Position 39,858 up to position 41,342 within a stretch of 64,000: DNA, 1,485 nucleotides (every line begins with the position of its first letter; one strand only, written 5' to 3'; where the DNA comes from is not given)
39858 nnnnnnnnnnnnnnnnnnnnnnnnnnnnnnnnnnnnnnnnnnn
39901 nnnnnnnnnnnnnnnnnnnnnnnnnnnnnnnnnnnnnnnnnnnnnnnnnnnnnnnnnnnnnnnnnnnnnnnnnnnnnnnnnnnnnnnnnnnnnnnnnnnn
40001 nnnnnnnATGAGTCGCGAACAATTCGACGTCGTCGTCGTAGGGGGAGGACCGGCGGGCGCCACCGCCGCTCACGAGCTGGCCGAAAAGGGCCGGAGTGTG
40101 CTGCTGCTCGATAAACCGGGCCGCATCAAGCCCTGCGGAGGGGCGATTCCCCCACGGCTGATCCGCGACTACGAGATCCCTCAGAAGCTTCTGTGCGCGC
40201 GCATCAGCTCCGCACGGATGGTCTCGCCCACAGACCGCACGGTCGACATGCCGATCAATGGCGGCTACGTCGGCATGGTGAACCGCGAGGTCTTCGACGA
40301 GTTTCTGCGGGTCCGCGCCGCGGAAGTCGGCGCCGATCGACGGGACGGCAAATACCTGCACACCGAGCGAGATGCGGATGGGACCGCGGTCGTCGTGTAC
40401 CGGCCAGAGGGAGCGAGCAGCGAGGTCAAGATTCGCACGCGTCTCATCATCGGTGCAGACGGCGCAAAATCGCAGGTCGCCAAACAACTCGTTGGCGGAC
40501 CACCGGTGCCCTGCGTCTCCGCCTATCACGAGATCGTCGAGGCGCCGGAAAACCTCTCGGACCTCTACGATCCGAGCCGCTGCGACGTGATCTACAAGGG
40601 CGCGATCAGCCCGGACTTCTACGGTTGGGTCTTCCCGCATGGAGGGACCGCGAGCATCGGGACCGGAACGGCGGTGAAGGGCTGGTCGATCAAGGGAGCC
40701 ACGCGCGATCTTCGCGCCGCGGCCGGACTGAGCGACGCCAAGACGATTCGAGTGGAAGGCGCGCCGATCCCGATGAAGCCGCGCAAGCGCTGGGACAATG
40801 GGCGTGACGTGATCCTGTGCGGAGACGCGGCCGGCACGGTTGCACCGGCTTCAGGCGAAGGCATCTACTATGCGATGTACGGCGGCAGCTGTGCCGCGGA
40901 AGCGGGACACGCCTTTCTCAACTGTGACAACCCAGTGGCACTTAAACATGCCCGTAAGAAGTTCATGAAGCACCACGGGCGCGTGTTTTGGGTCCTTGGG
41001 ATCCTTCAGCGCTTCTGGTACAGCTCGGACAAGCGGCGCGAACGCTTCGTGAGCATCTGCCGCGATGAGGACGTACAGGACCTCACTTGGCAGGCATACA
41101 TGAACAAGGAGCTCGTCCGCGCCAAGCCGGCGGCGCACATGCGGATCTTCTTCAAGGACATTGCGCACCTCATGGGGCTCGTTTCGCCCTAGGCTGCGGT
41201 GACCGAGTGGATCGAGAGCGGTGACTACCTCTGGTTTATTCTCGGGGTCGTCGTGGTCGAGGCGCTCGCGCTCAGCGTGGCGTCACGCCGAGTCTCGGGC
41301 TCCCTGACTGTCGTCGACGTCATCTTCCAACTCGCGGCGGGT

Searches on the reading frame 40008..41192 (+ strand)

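Call 12: search_protein_families(library=pfam, proteins=[window:40008-41192:+], max_evalue=0.0001)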
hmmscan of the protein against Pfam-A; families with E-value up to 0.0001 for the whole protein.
window:40008-41192:+ (394 aa): 9 families
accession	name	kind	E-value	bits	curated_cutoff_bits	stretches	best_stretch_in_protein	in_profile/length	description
PF01494.25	FAD_binding_3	-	2e-17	63.9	22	1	6-290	2-308/349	FAD binding domain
PF05834.18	Lycopene_cycl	-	2.6e-11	43.6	23.4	1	7-163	1-146/380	Lycopene cyclase protein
PF01266.30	DAO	-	4e-09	36.9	27.9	1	7-36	1-30/353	FAD dependent oxidoreductase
PF07992.20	Pyr_redox_2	-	1.1e-07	32.1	26.1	1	6-62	1-56/291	Pyridine nucleotide-disulphide oxidoreductase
PF13450.12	NAD_binding_8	-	3.3e-07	30.9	21.9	1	10-39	1-30/68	NAD(P)-binding Rossmann-like domain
PF00890.30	FAD_binding_2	-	4.4e-07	29.9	20.4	1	7-36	1-30/414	FAD binding domain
PF04820.20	Trp_halogenase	-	6.1e-07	29.1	21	0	79-291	145-345/458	Tryptophan halogenase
PF12831.13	FAD_oxidored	-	1.1e-06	28.7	27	1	7-38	1-32/416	FAD dependent oxidoreductase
PF03486.20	HI0933_like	-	7.4e-06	26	50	1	7-38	2-33/244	HI0933-like protein Rossmann domain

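Call 50: search_protein_families(library=ncbifam, proteins=[window:40008-41192:+], max_evalue=0.00001)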
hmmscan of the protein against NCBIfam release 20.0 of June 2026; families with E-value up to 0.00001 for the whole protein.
window:40008-41192:+ (394 aa): 43 families (the best 25 are shown)
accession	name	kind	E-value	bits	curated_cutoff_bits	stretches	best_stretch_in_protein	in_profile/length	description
TIGR02023.1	BchP-ChlP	subfamily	2.4e-149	497.6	343.3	1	7-389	2-387/388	geranylgeranyl diphosphate reductase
TIGR02028.1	ChlP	equivalog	2.2e-78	263.8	505.3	1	8-389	3-397/398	geranylgeranyl reductase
TIGR02032.1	GG-red-SF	subfamily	4.1e-76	256.5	158.8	1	6-299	1-296/297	geranylgeranyl reductase family protein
NF041080.1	DGGGPL_reductase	equivalog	8.4e-27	94.1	580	1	5-336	1-349/447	digeranylgeranylglycerophospholipid reductase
NF049967.1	QhpG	equivalog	6.6e-21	74.7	240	1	8-173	1-160/423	flavin-dependent monooxygenase QhpG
NF041160.1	DGGPL_Thplmales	equivalog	7.6e-19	67.9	780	1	4-305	2-315/396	digeranylgeranylglycerophospholipid reductase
NF008519.0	PRK11445.1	equivalog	3.1e-18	66.1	303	1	4-293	2-293/355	FAD-binding protein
NF045655.1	MkRedMenJ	equivalog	8.2e-16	57.9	700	1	5-300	4-315/406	menaquinone reductase MenJ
NF004832.0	PRK06184.1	subfamily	8.1e-13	47.9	476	0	66-161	86-177/506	hypothetical protein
NF004780.0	PRK06126.1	subfamily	2.1e-12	46.1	445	0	3-37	6-40/552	hypothetical protein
NF004829.0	PRK06183.1-3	subfamily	5.4e-11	41.9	390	1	2-37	5-40/520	bifunctional 3-(3-hydroxy-phenyl)propionate/3-hydroxycinnamic acid hydroxylase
NF033145.1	rif_monoox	equivalog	2e-10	40.1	800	0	83-162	87-161/472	rifampin monooxygenase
TIGR01988.1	Ubi-OHases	subfamily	6.3e-10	38.4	224.65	0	7-36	1-31/387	ubiquinone biosynthesis hydroxylase, UbiH/UbiF/VisC/COQ6 family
NF006460.0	PRK08849.1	equivalog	1.7e-09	37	598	0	2-36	2-36/386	2-octaprenyl-3-methyl-6-methoxy-1,4-benzoquinol hydroxylase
NF005951.1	PRK08020.1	equivalog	2.6e-09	36.4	590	0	5-36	2-33/388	3-demethoxyubiquinol 3-hydroxylase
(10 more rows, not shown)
